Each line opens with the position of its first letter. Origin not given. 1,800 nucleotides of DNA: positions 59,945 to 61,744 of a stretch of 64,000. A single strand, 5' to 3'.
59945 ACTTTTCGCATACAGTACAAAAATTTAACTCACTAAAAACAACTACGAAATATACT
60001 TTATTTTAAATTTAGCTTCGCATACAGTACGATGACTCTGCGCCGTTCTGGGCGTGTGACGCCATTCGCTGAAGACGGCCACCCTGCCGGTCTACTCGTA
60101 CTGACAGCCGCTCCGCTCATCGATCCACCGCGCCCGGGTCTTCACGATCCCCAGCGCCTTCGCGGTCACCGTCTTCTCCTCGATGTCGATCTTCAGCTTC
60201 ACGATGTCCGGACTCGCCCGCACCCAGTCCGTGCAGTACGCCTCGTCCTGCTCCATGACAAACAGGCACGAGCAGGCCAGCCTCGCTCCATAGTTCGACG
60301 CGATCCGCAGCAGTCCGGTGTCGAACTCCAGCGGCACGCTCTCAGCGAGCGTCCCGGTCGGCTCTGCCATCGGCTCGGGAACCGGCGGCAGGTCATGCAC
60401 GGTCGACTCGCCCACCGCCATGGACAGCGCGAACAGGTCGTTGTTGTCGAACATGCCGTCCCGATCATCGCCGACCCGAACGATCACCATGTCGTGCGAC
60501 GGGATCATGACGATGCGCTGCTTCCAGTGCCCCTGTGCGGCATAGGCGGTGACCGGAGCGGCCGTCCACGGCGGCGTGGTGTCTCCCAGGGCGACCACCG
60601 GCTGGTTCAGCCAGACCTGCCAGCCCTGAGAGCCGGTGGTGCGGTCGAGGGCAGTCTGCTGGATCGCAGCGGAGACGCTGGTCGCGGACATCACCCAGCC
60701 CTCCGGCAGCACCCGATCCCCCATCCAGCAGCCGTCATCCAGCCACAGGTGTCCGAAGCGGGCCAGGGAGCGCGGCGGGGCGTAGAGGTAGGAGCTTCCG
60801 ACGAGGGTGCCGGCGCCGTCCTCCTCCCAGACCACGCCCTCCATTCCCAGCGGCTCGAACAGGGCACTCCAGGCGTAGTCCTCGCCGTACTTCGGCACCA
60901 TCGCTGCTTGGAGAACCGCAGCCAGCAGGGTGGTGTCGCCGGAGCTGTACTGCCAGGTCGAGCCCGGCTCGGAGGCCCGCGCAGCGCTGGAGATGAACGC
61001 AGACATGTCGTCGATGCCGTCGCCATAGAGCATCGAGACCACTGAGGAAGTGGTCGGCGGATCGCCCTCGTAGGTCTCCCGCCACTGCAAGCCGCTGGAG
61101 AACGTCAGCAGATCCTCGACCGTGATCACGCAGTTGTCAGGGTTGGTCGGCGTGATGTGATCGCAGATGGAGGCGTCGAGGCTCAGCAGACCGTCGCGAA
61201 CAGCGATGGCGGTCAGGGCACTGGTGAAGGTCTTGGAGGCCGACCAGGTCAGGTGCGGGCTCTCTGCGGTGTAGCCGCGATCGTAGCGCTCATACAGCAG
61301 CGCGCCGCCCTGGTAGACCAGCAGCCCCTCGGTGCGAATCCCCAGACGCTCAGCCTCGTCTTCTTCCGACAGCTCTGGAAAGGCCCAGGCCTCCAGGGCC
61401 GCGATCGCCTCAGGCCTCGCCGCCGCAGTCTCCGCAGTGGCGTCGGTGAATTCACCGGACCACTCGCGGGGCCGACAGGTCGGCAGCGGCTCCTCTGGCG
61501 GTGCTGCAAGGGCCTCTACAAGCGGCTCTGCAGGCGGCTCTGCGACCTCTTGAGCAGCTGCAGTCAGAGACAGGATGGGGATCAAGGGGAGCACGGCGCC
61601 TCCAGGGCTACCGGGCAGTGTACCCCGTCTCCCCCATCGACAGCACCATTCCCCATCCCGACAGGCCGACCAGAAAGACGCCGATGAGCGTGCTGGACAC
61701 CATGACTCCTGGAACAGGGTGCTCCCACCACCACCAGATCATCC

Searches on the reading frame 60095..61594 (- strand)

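Call 72: search_protein_families(library=pfam, proteins=[window:60095-61594:-], max_evalue=0.001)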
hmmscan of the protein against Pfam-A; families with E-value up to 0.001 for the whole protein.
window:60095-61594:- (500 aa): 1 family
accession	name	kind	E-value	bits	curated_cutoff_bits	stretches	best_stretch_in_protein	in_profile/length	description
PF00144.29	Beta-lactamase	-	1.1e-29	104.2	27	1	86-375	14-308/329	Beta-lactamase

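Call 90: search_protein_families(library=padloc, proteins=[window:60095-61594:-], max_evalue=0.001)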
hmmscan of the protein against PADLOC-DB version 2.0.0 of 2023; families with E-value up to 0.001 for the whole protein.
window:60095-61594:- (500 aa): 0 families
